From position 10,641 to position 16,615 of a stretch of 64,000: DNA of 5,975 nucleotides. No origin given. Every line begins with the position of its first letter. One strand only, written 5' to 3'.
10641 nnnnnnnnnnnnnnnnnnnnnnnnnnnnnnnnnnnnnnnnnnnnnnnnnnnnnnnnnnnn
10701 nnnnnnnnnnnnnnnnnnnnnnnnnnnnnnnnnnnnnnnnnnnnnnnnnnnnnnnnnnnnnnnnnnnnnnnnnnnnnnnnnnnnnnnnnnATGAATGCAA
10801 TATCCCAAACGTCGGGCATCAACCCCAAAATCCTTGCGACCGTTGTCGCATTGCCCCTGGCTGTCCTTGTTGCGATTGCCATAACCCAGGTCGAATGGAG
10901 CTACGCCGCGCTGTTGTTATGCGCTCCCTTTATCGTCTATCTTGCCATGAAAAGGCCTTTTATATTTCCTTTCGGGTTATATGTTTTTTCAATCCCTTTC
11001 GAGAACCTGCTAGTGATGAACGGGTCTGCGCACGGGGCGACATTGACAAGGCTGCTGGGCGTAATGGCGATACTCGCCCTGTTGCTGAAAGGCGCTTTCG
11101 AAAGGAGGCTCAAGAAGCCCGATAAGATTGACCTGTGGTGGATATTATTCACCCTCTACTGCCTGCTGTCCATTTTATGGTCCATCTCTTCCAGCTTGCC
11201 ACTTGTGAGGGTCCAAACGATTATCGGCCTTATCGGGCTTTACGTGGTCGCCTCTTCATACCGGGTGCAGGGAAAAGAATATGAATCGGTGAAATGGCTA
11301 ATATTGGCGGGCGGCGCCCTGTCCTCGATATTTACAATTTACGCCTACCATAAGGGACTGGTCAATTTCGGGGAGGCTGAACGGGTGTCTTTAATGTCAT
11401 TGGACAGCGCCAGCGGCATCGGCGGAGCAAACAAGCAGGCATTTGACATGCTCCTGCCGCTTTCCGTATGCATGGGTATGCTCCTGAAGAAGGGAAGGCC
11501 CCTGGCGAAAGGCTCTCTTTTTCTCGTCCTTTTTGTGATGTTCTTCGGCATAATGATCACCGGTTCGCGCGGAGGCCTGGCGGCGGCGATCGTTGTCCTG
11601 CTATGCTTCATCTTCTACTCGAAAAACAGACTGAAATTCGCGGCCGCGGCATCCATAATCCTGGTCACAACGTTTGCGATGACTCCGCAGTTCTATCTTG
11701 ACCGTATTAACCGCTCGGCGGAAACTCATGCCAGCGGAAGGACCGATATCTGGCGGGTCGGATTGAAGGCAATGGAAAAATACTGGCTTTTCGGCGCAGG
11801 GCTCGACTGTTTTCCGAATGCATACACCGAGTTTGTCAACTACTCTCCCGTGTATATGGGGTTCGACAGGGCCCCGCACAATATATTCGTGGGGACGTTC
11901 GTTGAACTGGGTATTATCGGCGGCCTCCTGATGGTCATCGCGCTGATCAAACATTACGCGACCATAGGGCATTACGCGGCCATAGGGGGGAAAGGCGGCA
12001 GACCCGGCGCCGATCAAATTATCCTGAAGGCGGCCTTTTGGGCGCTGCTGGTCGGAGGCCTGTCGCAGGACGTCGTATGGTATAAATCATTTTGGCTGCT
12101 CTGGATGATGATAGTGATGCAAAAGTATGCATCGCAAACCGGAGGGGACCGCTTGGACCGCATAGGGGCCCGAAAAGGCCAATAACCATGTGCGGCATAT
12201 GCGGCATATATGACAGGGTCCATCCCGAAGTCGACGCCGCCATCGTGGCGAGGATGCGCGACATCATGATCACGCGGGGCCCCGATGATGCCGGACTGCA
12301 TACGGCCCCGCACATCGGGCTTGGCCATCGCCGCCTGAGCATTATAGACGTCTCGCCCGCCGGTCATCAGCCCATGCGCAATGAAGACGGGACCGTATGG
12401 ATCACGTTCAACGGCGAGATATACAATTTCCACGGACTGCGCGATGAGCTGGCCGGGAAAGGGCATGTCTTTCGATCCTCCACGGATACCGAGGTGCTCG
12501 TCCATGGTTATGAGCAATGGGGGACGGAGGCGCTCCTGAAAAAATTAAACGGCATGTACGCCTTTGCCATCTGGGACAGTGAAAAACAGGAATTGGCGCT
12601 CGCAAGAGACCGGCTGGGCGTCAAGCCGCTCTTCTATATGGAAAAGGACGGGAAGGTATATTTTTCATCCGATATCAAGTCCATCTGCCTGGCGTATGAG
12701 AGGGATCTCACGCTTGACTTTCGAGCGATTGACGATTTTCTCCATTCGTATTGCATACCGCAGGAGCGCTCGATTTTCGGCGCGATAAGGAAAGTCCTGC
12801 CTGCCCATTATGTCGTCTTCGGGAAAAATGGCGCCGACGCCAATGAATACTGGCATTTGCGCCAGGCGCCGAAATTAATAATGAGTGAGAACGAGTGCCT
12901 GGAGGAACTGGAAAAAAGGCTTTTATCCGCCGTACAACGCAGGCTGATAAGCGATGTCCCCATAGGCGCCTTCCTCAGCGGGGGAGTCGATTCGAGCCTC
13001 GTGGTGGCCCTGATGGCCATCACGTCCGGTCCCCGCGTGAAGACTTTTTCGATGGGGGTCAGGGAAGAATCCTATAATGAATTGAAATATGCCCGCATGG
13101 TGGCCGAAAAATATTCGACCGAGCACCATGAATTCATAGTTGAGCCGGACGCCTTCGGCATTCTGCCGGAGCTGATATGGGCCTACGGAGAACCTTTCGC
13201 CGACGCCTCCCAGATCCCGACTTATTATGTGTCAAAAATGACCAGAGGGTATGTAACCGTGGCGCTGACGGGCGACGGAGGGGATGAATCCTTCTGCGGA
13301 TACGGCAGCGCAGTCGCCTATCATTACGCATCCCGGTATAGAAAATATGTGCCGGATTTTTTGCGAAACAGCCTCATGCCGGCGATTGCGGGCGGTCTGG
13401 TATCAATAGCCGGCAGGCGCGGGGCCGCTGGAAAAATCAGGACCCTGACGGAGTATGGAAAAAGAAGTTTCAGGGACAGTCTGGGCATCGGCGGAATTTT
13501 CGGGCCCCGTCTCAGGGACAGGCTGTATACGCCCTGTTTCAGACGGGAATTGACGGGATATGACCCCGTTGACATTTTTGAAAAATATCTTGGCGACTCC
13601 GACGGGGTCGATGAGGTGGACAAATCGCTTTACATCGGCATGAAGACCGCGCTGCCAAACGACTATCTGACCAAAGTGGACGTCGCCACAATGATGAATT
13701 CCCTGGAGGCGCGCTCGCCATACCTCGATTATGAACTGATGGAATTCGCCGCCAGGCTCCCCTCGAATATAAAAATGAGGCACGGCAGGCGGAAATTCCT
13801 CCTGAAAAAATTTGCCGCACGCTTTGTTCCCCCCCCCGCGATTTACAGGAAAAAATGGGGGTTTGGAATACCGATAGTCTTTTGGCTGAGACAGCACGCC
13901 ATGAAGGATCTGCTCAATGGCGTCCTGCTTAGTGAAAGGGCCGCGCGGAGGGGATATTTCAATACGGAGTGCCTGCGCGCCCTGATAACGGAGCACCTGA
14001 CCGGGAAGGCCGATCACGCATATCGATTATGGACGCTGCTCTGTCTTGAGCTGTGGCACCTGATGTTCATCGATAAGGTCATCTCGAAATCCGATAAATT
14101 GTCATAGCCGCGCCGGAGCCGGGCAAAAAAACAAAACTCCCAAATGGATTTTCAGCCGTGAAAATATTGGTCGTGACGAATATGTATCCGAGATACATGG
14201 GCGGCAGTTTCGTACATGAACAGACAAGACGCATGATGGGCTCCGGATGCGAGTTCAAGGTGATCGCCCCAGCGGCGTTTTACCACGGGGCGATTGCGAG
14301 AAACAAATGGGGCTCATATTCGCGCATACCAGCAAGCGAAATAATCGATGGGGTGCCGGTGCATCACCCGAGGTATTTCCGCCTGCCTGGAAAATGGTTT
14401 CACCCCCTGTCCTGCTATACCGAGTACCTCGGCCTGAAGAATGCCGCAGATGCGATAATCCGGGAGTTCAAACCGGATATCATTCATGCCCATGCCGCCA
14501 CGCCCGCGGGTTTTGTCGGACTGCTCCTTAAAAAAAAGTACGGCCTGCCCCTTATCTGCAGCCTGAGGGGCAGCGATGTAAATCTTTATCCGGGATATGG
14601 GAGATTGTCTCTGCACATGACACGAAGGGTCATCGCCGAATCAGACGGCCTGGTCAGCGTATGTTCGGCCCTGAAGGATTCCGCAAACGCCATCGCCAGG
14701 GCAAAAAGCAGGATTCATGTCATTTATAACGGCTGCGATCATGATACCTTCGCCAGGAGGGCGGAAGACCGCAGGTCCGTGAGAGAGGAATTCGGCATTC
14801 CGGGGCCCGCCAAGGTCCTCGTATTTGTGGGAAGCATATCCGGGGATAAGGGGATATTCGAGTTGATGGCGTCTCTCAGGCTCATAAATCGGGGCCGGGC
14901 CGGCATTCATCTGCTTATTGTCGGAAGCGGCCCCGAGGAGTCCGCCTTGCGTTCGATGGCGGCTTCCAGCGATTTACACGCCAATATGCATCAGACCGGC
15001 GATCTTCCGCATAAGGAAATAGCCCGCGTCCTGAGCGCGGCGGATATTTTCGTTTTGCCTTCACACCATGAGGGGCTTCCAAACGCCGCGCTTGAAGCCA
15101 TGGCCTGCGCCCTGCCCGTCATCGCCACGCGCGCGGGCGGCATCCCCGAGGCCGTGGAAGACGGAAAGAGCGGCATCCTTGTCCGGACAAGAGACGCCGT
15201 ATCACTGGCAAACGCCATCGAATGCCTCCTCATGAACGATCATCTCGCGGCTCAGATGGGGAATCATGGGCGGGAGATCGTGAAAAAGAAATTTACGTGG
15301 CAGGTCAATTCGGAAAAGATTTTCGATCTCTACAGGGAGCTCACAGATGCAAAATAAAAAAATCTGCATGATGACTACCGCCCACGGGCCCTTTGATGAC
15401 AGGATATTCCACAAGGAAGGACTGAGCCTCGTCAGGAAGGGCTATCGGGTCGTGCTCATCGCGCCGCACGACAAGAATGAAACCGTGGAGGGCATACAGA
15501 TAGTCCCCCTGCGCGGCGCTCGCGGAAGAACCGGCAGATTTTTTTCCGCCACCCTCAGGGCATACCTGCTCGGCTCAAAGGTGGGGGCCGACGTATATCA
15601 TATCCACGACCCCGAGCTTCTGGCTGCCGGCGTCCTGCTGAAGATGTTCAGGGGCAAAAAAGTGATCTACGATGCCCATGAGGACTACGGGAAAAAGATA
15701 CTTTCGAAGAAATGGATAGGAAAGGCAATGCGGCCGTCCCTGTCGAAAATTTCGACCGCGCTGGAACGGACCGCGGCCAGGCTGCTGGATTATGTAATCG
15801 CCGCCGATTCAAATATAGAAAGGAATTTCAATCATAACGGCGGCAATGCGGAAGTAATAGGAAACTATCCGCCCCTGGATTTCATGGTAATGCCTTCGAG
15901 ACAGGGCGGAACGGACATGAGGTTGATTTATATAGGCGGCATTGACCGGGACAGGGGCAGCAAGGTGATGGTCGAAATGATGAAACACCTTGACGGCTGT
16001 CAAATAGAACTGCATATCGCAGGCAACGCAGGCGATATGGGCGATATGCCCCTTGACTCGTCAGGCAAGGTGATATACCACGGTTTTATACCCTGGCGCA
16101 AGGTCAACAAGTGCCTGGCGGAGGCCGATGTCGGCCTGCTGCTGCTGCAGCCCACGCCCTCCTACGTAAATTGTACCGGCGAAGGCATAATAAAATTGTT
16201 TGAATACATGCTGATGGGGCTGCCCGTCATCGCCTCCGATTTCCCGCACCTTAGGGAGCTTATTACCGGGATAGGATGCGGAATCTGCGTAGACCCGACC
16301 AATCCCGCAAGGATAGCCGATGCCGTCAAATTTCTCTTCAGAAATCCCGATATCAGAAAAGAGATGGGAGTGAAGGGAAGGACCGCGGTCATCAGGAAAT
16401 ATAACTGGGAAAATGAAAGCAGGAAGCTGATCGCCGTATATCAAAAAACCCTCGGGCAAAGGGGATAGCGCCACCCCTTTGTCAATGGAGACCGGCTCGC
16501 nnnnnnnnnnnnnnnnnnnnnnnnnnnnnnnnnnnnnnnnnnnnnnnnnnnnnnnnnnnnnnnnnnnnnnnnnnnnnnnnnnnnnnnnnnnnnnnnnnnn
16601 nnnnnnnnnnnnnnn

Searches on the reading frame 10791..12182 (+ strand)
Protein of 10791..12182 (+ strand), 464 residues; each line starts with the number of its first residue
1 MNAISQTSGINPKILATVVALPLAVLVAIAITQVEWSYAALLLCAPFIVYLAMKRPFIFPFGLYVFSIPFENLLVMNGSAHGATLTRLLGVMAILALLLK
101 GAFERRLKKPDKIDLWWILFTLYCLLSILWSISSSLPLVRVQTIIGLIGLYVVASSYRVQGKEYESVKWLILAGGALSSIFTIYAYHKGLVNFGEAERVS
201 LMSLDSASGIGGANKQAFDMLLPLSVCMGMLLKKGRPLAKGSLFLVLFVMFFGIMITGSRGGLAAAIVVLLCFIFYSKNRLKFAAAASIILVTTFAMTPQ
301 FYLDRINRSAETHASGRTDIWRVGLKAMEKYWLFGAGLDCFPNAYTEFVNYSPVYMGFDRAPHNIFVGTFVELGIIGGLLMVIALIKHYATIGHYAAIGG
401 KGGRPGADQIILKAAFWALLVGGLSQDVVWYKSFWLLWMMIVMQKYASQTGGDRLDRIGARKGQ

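Call 7: search_protein_families(library=pfam, proteins=[window:10791-12182:+], max_evalue=0.001)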
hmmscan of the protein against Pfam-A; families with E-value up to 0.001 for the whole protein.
window:10791-12182:+ (464 aa): 1 family
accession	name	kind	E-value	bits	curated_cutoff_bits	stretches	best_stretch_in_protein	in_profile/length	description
PF04932.20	Wzy_C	-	9.3e-22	77.9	31.7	1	245-381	1-148/149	O-Antigen ligase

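Call 35: search_protein_families(library=ncbifam, proteins=[window:10791-12182:+], max_evalue=0.00001)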
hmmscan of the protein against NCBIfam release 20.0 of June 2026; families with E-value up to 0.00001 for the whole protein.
window:10791-12182:+ (464 aa): 1 family
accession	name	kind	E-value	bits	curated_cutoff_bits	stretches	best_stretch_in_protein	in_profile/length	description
TIGR03097.1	PEP_O_lig_1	hypoth_equivalog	7e-18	64.7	188.1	1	46-394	10-350/408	putative O-glycosylation ligase, exosortase A system-associated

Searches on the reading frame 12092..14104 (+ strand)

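Call 8: search_protein_families(library=pfam, proteins=[window:12092-14104:+], max_evalue=0.001)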
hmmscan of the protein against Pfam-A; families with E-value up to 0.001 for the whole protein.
window:12092-14104:+ (671 aa): 5 families
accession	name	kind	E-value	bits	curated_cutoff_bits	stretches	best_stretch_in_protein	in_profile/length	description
PF00733.27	Asn_synthase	-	2.9e-92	310.5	21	1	273-656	2-353/354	Asparagine synthase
PF13537.11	GATase_7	-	9.6e-47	158.5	25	1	79-198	1-121/123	Glutamine amidotransferase domain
PF13522.11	GATase_6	-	1.7e-46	157.9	27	1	64-194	1-130/130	Glutamine amidotransferase domain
PF12481.13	DUF3700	-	3.8e-05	23.7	27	1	144-198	121-176/228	Aluminium induced protein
PF02540.23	NAD_synthase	-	0.00062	19.4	21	0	271-352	3-83/242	NAD synthase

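Call 35: search_protein_families(library=ncbifam, proteins=[window:12092-14104:+], max_evalue=0.00001)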
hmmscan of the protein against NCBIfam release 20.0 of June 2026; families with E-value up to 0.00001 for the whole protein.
window:12092-14104:+ (671 aa): 9 families
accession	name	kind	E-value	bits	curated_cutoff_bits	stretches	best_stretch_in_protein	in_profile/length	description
TIGR03108.1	eps_aminotran_1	hypoth_equivalog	2.1e-179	598.2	816.9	1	33-653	1-622/628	XrtA/PEP-CTERM system amidotransferase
TIGR01536.1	asn_synth_AEB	equivalog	2.4e-133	445.9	267.1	1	34-591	1-517/517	asparagine synthase (glutamine-hydrolyzing)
TIGR03104.1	trio_amidotrans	equivalog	2.3e-125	419.1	570.1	2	33-404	1-380/589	N-acetylglutaminylglutamine amidotransferase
NF006949.0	PRK09431.1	equivalog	1.8e-85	287.6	499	3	33-199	1-166/554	asparagine synthase B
NF033535.1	lass_lactam_cya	exception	7.3e-69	233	525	2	33-402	1-377/668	lasso peptide isopeptide bond-forming cyclase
NF033561.1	macrolact_Ik_Al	subfamily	8.3e-17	61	300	1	157-403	82-333/561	albusnodin/ikarugamycin family macrolactam cyclase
TIGR01135.1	glmS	equivalog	4.9e-13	48.4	418.05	1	76-204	67-203/607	glutamine--fructose-6-phosphate transaminase (isomerizing)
NF001484.0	PRK00331.1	subfamily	4.9e-13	48.3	381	1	74-200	66-200/601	isomerizing glutamine--fructose-6-phosphate transaminase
TIGR01134.1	purF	equivalog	5.8e-11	42.4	350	1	75-195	66-196/432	amidophosphoribosyltransferase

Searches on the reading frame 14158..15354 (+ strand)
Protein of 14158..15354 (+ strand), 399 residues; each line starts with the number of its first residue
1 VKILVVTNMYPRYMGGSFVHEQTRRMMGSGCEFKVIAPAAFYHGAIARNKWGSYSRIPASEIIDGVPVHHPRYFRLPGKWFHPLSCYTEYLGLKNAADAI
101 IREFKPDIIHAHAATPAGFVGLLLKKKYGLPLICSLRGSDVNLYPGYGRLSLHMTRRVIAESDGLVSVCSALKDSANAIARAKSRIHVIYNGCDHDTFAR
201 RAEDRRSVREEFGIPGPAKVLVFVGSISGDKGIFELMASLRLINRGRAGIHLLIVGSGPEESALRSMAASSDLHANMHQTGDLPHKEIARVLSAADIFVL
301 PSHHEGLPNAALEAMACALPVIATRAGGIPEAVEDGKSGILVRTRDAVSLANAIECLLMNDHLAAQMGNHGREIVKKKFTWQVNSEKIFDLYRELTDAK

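Call 8: search_protein_families(library=pfam, proteins=[window:14158-15354:+], max_evalue=0.001)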
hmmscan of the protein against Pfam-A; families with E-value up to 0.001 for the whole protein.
window:14158-15354:+ (399 aa): 7 families
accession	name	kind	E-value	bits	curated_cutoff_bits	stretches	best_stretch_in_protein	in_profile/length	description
PF00534.26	Glycos_transf_1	-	6.2e-39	133.7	26.4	1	205-373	2-171/172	Glycosyl transferases group 1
PF13692.12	Glyco_trans_1_4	-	1.4e-36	126.3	27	1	219-360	2-142/142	Glycosyl transferases group 1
PF13439.12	Glyco_transf_4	-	9.1e-19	68.6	28.5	1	17-196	6-169/170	Glycosyltransferase Family 4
PF13579.12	Glyco_trans_4_4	-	7.4e-17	62.6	29.7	1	18-192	6-158/158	Glycosyl transferase 4-like domain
PF13524.12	Glyco_trans_1_2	-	4.9e-13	49.7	25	1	247-388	12-142/144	Glycosyl transferase-like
PF20706.3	GT4-conflict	-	2.5e-11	43.6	26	1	154-383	139-380/385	Family 4 Glycosyltransferase in conflict systems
PF13477.12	Glyco_trans_4_2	-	3.5e-09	37.4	23.4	1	88-163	58-133/139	Glycosyl transferase 4-like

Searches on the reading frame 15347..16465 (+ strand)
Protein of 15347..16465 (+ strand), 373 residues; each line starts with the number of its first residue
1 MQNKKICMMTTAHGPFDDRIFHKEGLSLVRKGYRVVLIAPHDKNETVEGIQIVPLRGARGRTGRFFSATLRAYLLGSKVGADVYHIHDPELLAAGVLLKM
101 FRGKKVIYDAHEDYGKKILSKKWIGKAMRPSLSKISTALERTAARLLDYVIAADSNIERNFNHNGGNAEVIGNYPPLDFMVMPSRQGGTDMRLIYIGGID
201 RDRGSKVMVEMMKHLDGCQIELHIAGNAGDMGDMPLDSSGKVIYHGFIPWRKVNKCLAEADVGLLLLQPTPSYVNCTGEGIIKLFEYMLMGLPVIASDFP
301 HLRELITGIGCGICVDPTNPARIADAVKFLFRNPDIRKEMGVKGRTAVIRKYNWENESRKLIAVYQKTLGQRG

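Call 8: search_protein_families(library=pfam, proteins=[window:15347-16465:+], max_evalue=0.001)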
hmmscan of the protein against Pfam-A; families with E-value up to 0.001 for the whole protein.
window:15347-16465:+ (373 aa): 6 families
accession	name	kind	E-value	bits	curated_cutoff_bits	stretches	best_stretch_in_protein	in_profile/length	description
PF13692.12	Glyco_trans_1_4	-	3.9e-15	56.8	27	1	192-333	3-142/142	Glycosyl transferases group 1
PF00534.26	Glycos_transf_1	-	5.9e-14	52.4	26.4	1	190-345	15-170/172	Glycosyl transferases group 1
PF13439.12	Glyco_transf_4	-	1e-10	42.3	28.5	1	28-172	15-163/170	Glycosyltransferase Family 4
PF13524.12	Glyco_trans_1_2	-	2.6e-08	34.4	25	1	208-362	5-143/144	Glycosyl transferase-like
PF13579.12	Glyco_trans_4_4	-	3.6e-08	34.3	29.7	1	28-167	14-148/158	Glycosyl transferase 4-like domain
PF22772.2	WsaF_C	-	0.00092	19.5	27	0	213-306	30-112/133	WsaF, C-terminal domain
